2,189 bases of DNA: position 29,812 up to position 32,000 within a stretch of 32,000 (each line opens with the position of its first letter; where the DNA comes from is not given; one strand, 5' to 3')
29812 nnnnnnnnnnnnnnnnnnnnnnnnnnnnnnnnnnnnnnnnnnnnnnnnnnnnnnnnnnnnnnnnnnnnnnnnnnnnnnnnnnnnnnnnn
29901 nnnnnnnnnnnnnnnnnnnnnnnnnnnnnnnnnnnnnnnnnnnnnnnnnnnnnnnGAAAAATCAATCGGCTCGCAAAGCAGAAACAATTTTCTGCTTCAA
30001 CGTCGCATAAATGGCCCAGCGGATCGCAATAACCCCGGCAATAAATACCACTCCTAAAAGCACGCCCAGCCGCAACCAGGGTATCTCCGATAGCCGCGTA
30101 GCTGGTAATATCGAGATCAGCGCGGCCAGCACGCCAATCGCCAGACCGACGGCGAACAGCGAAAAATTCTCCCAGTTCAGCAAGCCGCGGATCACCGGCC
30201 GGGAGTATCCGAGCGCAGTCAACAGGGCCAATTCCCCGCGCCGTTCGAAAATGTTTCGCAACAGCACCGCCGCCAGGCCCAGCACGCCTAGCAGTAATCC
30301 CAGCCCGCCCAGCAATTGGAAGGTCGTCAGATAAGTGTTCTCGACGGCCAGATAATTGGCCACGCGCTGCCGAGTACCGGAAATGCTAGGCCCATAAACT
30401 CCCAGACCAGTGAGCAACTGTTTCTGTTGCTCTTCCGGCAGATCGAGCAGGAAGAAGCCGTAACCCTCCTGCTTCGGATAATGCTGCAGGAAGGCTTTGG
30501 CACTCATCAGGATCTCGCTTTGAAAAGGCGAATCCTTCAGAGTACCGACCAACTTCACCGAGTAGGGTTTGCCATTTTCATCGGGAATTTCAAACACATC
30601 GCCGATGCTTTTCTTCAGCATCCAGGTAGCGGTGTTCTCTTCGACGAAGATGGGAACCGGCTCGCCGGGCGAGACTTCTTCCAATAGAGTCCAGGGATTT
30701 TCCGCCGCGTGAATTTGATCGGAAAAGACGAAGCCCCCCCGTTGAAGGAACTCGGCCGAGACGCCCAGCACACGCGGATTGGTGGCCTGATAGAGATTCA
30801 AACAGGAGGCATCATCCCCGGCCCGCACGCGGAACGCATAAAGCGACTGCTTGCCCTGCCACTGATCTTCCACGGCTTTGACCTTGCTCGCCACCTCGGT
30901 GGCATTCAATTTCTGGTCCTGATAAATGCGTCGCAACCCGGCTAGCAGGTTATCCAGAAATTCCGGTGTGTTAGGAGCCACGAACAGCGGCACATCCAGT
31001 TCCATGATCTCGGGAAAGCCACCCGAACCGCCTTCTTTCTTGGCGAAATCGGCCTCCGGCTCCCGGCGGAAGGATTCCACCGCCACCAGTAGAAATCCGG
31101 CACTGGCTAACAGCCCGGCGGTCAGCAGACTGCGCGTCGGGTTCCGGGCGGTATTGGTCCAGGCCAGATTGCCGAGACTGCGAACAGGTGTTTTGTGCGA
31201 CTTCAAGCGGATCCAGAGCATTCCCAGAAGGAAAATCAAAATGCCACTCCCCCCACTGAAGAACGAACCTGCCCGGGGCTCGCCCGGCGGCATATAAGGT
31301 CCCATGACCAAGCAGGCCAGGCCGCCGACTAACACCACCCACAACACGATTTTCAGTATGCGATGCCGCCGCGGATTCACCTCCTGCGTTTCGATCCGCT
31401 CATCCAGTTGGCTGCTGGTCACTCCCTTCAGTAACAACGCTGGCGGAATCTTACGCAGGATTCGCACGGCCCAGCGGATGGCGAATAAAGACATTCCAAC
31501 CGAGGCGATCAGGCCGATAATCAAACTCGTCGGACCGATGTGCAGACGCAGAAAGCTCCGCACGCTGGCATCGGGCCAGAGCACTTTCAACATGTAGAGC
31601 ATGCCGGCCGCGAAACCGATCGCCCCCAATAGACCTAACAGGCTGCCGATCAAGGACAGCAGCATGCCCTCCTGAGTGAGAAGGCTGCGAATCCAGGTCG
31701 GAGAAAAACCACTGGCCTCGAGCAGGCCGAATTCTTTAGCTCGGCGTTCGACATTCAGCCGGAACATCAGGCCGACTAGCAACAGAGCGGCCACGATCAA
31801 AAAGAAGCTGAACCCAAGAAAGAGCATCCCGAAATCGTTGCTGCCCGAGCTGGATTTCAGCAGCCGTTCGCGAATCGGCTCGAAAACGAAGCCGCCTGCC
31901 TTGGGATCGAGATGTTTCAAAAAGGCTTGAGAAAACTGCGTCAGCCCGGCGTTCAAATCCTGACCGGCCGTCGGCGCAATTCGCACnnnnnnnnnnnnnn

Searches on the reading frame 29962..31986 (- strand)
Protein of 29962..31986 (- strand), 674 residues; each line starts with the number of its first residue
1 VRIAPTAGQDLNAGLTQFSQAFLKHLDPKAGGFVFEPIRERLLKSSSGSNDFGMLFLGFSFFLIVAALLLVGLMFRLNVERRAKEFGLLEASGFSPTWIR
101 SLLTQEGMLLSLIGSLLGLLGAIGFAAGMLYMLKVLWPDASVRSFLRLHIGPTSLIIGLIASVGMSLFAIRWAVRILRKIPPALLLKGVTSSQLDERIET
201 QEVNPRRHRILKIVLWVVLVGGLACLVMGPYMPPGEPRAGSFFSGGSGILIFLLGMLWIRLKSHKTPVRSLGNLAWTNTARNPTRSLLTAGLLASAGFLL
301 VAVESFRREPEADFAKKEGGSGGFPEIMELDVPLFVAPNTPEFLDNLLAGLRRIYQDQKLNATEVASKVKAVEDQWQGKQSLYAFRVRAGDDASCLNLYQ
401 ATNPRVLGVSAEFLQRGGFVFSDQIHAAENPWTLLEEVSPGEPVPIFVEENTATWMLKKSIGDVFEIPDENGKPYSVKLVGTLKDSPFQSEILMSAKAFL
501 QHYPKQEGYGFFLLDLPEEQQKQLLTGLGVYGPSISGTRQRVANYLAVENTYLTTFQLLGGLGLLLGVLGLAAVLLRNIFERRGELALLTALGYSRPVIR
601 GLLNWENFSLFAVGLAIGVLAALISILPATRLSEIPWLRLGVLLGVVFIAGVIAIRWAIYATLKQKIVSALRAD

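Call 60: search_protein_families(library=ncbifam, proteins=[window:29962-31986:-], max_evalue=0.01)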
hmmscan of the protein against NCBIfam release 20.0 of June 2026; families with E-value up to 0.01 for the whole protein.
window:29962-31986:- (674 aa): 3 families
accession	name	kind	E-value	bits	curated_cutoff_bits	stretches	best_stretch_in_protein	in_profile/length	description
TIGR03434.1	ADOP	subfamily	9.8e-12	43.8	622.3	2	538-646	663-772/803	ADOP family duplicated permease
NF038346.1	FtsX_actino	exception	0.0004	19.9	250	1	54-175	181-307/308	permease-like cell division protein FtsX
NF038347.1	FtsX_Gpos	exception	0.0019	17.6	225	1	57-120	172-235/296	permease-like cell division protein FtsX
